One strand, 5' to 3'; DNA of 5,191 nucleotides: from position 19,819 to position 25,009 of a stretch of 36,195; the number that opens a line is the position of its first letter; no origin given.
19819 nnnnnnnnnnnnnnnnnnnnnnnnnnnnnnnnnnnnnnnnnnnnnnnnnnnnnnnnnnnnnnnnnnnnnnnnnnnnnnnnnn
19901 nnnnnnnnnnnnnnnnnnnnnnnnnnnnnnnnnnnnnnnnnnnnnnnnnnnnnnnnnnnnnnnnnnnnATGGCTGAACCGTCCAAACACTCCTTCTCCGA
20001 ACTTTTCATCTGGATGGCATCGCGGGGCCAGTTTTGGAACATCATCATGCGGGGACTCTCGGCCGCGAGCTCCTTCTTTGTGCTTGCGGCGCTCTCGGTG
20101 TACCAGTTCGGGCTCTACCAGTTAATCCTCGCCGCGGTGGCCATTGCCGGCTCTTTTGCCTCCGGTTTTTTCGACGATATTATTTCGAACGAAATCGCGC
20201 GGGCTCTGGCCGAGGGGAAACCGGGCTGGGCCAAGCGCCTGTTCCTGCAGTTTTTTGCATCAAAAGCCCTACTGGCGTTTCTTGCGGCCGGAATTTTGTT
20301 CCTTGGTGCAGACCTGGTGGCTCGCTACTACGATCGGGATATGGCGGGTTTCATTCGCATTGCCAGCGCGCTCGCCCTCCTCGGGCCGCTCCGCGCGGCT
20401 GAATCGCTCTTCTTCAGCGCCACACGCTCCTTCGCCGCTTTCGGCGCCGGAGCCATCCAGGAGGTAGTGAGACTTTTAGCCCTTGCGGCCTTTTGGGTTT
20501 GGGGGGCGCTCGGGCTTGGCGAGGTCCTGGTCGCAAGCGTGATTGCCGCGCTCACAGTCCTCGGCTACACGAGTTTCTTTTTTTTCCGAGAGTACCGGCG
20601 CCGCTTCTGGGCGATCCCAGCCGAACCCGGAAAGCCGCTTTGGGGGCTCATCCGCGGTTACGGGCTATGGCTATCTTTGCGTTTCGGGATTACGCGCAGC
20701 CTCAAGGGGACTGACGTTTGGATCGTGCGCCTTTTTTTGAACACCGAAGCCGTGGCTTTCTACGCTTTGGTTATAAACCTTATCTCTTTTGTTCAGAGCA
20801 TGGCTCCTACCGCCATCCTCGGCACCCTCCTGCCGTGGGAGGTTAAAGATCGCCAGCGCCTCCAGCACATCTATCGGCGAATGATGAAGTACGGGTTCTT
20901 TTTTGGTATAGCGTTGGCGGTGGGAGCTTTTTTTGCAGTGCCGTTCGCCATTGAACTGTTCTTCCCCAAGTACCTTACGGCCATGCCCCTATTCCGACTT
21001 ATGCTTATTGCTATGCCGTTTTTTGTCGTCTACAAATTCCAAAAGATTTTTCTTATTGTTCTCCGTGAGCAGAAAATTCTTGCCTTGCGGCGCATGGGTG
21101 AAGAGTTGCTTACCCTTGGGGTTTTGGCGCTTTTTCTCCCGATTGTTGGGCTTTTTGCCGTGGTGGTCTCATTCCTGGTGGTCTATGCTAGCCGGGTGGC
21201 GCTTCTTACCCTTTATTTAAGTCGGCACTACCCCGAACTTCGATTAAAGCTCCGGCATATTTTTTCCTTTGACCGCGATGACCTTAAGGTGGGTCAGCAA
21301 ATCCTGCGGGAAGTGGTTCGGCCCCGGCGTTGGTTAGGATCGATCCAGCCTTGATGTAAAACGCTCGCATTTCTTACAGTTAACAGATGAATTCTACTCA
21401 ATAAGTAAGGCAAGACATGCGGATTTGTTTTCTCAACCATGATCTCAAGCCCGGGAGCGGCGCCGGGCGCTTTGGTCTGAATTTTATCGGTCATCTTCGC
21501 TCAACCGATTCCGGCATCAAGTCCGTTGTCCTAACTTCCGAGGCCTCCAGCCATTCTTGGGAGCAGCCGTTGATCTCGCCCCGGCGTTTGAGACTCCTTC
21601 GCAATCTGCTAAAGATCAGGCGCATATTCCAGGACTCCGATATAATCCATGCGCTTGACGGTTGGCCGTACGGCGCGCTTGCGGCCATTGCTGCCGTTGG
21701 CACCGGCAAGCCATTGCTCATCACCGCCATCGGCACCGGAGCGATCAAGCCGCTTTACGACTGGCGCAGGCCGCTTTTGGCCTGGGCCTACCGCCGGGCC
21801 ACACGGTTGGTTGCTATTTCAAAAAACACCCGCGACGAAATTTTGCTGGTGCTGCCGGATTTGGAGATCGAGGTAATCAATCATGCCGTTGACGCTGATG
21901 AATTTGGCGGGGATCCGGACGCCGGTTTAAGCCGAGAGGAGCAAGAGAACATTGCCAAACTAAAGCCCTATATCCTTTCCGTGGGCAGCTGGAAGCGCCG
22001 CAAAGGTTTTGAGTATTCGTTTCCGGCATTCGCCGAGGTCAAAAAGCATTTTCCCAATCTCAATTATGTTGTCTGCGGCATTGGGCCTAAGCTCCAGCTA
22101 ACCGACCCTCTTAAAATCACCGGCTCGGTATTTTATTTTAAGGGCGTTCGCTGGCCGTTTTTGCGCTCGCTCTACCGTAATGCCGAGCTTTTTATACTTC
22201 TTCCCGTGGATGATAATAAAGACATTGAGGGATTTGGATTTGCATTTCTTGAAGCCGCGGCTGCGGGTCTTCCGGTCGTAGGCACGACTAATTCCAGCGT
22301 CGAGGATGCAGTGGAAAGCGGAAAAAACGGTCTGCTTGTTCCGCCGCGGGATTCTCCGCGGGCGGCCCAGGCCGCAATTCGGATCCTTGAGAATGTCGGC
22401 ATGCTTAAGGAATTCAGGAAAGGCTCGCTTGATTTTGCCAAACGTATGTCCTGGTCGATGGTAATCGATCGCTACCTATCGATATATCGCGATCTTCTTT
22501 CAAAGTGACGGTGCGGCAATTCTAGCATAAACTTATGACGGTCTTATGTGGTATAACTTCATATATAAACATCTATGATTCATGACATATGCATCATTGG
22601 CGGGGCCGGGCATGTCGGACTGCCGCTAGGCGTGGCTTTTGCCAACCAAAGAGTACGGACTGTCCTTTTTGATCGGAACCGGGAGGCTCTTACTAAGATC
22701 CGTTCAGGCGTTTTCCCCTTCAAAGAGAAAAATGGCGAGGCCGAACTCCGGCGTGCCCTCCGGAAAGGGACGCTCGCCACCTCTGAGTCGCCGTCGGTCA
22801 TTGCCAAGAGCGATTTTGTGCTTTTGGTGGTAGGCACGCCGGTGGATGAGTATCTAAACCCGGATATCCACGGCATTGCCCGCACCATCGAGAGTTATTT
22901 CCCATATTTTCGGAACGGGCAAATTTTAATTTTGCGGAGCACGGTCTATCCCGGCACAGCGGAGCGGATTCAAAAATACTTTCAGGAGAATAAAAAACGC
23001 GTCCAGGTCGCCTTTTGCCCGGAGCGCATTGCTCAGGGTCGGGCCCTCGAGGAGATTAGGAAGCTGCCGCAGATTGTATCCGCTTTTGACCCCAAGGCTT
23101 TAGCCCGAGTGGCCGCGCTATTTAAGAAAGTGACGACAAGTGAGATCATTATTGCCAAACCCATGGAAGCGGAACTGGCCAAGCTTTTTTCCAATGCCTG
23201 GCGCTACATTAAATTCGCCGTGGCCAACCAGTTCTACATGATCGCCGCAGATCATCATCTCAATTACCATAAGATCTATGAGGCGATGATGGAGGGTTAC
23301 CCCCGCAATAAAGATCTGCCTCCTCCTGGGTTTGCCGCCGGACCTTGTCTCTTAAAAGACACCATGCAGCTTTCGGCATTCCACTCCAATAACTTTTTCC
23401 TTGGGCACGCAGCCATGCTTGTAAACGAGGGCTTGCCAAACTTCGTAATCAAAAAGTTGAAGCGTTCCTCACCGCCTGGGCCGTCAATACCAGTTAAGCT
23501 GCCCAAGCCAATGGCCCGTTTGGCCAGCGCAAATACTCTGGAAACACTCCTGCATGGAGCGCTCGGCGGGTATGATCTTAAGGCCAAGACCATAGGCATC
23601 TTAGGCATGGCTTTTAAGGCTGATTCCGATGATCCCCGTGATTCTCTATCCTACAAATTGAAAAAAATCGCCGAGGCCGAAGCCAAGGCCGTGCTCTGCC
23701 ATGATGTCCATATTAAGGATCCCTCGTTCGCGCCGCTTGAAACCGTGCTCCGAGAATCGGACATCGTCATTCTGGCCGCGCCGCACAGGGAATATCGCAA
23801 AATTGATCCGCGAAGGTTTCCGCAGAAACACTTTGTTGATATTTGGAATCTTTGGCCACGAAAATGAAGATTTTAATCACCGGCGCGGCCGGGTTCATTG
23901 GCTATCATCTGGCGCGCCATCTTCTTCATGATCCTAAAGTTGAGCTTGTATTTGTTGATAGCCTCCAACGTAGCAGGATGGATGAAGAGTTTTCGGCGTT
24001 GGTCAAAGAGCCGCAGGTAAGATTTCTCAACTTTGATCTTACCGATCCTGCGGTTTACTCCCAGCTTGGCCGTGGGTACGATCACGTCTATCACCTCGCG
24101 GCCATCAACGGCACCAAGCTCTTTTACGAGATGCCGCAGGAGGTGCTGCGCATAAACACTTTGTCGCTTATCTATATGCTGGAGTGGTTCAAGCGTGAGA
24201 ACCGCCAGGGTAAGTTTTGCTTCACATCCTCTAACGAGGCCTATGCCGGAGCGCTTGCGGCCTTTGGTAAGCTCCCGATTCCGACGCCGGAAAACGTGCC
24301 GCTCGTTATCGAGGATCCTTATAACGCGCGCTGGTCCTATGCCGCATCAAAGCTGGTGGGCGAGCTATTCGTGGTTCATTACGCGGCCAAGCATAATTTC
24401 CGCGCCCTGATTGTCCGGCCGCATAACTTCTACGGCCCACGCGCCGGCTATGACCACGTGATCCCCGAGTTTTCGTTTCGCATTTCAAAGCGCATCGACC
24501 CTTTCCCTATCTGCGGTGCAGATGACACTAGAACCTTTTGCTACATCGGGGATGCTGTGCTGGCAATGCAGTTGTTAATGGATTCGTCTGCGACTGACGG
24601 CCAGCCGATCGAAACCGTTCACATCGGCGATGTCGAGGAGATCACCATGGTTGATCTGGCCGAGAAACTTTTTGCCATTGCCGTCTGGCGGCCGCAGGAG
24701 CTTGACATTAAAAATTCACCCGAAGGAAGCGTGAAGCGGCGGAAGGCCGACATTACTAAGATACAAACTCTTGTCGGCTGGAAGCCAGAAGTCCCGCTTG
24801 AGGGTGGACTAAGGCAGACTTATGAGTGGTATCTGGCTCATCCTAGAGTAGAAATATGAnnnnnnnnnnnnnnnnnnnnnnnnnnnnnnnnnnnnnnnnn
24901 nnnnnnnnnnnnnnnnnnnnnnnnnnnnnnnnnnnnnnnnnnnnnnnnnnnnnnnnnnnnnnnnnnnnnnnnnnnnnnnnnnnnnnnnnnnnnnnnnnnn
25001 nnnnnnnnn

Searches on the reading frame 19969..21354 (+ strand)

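Call 5: search_protein_families(library=pfam, proteins=[window:19969-21354:+], max_evalue=0.001)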
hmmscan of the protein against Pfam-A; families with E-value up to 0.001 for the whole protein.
window:19969-21354:+ (461 aa): 1 family
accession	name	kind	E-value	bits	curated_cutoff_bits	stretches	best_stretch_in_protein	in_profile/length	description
PF01943.22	Polysacc_synt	-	5.7e-07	29.7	28.2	1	38-290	26-269/274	Polysaccharide biosynthesis protein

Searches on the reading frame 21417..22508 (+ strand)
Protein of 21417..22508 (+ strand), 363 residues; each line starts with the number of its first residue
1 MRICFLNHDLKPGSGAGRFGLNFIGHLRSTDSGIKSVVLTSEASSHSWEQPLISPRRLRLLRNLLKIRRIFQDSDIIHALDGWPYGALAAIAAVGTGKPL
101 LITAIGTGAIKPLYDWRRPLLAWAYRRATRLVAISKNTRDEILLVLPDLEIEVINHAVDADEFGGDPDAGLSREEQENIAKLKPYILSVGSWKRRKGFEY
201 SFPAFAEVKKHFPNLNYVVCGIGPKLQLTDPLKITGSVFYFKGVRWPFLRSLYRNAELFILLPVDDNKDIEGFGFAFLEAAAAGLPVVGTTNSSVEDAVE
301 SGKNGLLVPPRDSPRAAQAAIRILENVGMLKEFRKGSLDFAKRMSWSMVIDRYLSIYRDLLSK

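Call 5: search_protein_families(library=pfam, proteins=[window:21417-22508:+], max_evalue=0.001)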
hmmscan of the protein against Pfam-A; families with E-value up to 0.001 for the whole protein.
window:21417-22508:+ (363 aa): 5 families
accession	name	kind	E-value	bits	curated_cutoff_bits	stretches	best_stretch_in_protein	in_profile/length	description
PF00534.26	Glycos_transf_1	-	1.9e-25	89.8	26.4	1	175-335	7-167/172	Glycosyl transferases group 1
PF13692.12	Glyco_trans_1_4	-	4e-23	82.7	27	1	184-326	2-142/142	Glycosyl transferases group 1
PF13439.12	Glyco_transf_4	-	3.4e-15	56.9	28.5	1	15-161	3-169/170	Glycosyltransferase Family 4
PF13579.12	Glyco_trans_4_4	-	2.3e-10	41.5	29.7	1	55-143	51-143/158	Glycosyl transferase 4-like domain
PF13477.12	Glyco_trans_4_2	-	7.8e-05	23.3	23.4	1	45-134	47-138/139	Glycosyl transferase 4-like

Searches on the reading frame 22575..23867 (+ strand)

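Call 5: search_protein_families(library=pfam, proteins=[window:22575-23867:+], max_evalue=0.001)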
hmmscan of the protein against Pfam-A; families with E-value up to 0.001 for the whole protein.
window:22575-23867:+ (430 aa): 4 families
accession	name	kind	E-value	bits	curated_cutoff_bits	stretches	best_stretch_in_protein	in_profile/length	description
PF03721.20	UDPG_MGDP_dh_N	-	3.8e-31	108.6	27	1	5-177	3-181/187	UDP-glucose/GDP-mannose dehydrogenase family, NAD binding domain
PF03720.21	UDPG_MGDP_dh_C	-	1.2e-12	48.6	30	1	341-427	1-101/103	UDP-glucose/GDP-mannose dehydrogenase family, UDP binding domain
PF00984.24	UDPG_MGDP_dh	-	3.6e-09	37.1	25.4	1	198-272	2-77/94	UDP-glucose/GDP-mannose dehydrogenase family, central domain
PF03446.21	NAD_binding_2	-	0.0007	20.1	21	0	6-140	3-111/161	NAD binding domain of 6-phosphogluconate dehydrogenase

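Call 7: search_protein_families(library=ncbifam, proteins=[window:22575-23867:+], max_evalue=0.001)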
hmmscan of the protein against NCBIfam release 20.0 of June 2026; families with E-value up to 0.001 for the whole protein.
window:22575-23867:+ (430 aa): 7 families
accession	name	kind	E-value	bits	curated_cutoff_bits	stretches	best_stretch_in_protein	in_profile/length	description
TIGR03026.1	NDP-sugDHase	subfamily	3.8e-73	246.6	189.8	2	5-298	3-307/413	nucleotide sugar dehydrogenase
NF008286.0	PRK11064.1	equivalog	3.2e-44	151.2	459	2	4-297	5-305/420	UDP-N-acetyl-D-mannosamine dehydrogenase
NF040825.1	UDPMaNacDH_Arch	equivalog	4.1e-43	147.8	750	2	5-295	3-295/418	UDP-N-acetyl-D-mannosamine dehydrogenase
NF047673.2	TeichurnBiosyTuaD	equivalog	1.4e-21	77.2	700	1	4-296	3-302/439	UDP-glucose 6-dehydrogenase TuaD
NF041297.1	UDPGDh_AglM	equivalog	1.7e-17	63.5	670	1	5-295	3-308/429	UDP-glucose 6-dehydrogenase AglM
NF011729.0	PRK15182.1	equivalog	5.2e-17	61.7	592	1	5-265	9-268/425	Vi polysaccharide biosynthesis UDP-N-acetylglucosamine C-6 dehydrogenase TviB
NF011631.0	PRK15057.1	equivalog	5.3e-10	38.9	757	1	7-269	4-264/388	UDP-glucose 6-dehydrogenase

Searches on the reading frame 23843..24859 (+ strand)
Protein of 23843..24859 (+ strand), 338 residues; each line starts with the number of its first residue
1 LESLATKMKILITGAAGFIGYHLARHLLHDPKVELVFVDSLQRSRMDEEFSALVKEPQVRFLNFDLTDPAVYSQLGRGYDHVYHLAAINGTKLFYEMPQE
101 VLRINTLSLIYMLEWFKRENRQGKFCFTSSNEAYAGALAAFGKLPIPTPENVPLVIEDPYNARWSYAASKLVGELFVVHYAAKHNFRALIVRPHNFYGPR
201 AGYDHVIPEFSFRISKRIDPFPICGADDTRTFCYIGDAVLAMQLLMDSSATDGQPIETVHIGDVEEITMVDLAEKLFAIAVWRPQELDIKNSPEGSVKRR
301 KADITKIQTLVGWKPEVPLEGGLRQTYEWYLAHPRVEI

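Call 4: search_protein_families(library=pfam, proteins=[window:23843-24859:+], max_evalue=0.01)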
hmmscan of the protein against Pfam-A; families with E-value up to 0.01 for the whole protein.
window:23843-24859:+ (338 aa): 10 families
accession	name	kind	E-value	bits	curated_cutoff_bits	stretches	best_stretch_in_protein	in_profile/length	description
PF01370.27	Epimerase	-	3e-39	135.3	20.9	1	10-254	1-233/240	NAD dependent epimerase/dehydratase family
PF16363.11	GDP_Man_Dehyd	-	1.2e-38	133.8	27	1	11-326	1-332/332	GDP-mannose 4,6 dehydratase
PF02719.21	Polysacc_synt_2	-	4.8e-12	46.1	20.2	2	10-115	1-114/293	Polysaccharide biosynthesis protein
PF07993.18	NAD_binding_4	-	4.3e-11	42.9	20.1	1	12-197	1-208/258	Male sterility protein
PF04321.23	RmlD_sub_bind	-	2.3e-06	27.4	27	1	8-287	1-238/287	RmlD substrate binding domain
PF01073.25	3Beta_HSD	-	6.8e-06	25.7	22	1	11-199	1-184/280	3-beta hydroxysteroid dehydrogenase/isomerase family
PF00106.31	adh_short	-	0.0017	18.3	26.6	1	10-131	3-137/195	short chain dehydrogenase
PF08659.16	KR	-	0.0019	18.6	22.6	1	10-100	3-103/180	KR domain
PF05368.20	NmrA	-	0.0052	16.8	27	1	7-86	2-77/298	NmrA-like family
PF00056.29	Ldh_1_N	-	0.0097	16.4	27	0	8-42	1-36/141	lactate/malate dehydrogenase, NAD binding domain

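Call 7: search_protein_families(library=ncbifam, proteins=[window:23843-24859:+], max_evalue=0.001)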
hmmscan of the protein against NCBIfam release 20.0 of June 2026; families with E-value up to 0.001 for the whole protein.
window:23843-24859:+ (338 aa): 23 families
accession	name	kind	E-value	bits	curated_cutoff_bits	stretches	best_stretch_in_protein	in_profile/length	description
TIGR01181.1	dTDP_gluc_dehyt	equivalog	1.2e-34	119.9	365.1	1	9-333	1-314/321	dTDP-glucose 4,6-dehydratase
TIGR04180.1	EDH_00030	hypoth_equivalog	3e-29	102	475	1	10-316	1-295/297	NAD-dependent 4,6-dehydratase LegB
NF007490.0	PRK10084.1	subfamily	2.2e-21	76.3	649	1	8-333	1-337/361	dTDP-glucose 4,6-dehydratase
NF011728.1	PRK15181.1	equivalog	4e-19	68.8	760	1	8-332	16-339/348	Vi polysaccharide biosynthesis UDP-N-acetylglucosaminuronic acid C-4 epimerase TviC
NF008872.0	PRK11908.1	equivalog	1.5e-17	63.7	294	1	8-333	2-338/349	bifunctional UDP-4-keto-pentose/UDP-xylose synthase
NF043036.1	ErythonDh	equivalog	3.6e-17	62.5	325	1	8-184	1-167/321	D-erythronate dehydrogenase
NF007582.0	PRK10217.1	equivalog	1.1e-16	60.9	698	1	9-333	3-334/355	dTDP-glucose 4,6-dehydratase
NF047922.1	GDPFucSynFcl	equivalog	3e-15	56.5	500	1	165-333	133-304/308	GDP-L-fucose synthase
TIGR01179.1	galE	equivalog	3.4e-14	52.4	262.3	1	9-199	1-179/332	UDP-glucose 4-epimerase GalE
TIGR02197.1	heptose_epim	equivalog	8.4e-14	51.4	274.6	1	10-331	1-314/316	ADP-glyceromanno-heptose 6-epimerase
NF005998.1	PRK08125.1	equivalog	1.4e-13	50.1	777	1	4-328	312-647/649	bifunctional UDP-4-amino-4-deoxy-L-arabinose formyltransferase/UDP-glucuronic acid oxidase ArnA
TIGR03466.1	HpnA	hypoth_equivalog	1.9e-10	40.1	367.65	1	8-200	1-174/327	hopanoid-associated sugar epimerase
NF047837.1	UDPAcbARedWbcJ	equivalog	2.4e-10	39.9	500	0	8-57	1-47/372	UDP-2-acetamido-2,6-beta-L-arabino-hexul-4-ose reductase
TIGR03589.1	PseB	equivalog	1.3e-09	37.5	407.75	1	7-105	4-101/324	UDP-N-acetylglucosamine 4,6-dehydratase (inverting)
NF042422.1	oxyalk_red_OleD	equivalog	6.8e-09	35.5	580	1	8-216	1-186/329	2-alkyl-3-oxoalkanoate reductase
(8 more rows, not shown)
